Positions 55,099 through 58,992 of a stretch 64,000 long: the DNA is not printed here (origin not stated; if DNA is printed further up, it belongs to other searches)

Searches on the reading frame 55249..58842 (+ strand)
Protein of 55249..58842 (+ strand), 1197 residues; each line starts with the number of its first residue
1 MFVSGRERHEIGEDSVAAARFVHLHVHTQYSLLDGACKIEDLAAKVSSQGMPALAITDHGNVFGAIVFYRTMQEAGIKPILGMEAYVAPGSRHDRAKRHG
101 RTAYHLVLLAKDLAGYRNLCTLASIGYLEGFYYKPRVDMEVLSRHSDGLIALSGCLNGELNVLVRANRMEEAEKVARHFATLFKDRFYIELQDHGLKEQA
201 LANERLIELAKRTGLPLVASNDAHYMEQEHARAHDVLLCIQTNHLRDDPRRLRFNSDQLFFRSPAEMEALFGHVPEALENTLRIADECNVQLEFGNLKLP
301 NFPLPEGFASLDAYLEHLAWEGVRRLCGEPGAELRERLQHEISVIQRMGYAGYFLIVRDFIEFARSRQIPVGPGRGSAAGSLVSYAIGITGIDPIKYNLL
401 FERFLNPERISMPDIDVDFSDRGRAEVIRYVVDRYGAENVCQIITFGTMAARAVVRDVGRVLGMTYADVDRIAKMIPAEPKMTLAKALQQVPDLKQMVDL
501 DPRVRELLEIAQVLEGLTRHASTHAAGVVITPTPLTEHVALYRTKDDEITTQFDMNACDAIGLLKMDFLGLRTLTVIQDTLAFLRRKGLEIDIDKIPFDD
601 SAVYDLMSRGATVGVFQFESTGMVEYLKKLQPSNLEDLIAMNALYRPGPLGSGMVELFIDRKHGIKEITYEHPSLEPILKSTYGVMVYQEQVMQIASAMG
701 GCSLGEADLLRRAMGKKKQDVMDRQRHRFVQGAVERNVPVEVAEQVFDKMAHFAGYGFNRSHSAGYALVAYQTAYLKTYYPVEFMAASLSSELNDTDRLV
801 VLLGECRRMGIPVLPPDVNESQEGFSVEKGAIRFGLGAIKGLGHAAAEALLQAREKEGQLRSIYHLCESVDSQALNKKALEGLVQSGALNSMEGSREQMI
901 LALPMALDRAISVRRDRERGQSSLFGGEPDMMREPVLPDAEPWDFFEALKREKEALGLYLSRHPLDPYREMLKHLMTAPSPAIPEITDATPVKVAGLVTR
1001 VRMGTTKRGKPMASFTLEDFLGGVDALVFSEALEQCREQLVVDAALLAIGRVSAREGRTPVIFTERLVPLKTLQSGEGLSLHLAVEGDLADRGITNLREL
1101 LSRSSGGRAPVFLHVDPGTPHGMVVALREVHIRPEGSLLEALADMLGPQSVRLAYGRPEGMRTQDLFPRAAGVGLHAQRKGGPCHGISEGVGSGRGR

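Call 25: search_protein_families(library=pfam, proteins=[window:55249-58842:+], max_evalue=0.001)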
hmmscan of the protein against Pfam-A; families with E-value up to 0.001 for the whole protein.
window:55249-58842:+ (1197 aa): 5 families
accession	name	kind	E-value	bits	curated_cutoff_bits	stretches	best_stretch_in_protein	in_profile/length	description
PF07733.18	DNA_pol3_alpha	-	1.2e-104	350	23.9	1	314-570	2-260/260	Bacterial DNA polymerase III alpha NTPase domain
PF17657.6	DNA_pol3_finger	-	6.8e-67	224.4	22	1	573-737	1-166/166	Bacterial DNA polymerase III alpha subunit finger domain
PF02811.25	PHP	-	2.8e-58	197.3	26.4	1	23-194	1-164/164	PHP domain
PF14579.12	HHH_6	-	7.3e-29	100.3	25.6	1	810-899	1-90/90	Helix-hairpin-helix motif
PF01336.31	tRNA_anti-codon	-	3e-09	37.1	27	1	992-1066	1-71/75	OB-fold nucleic acid binding domain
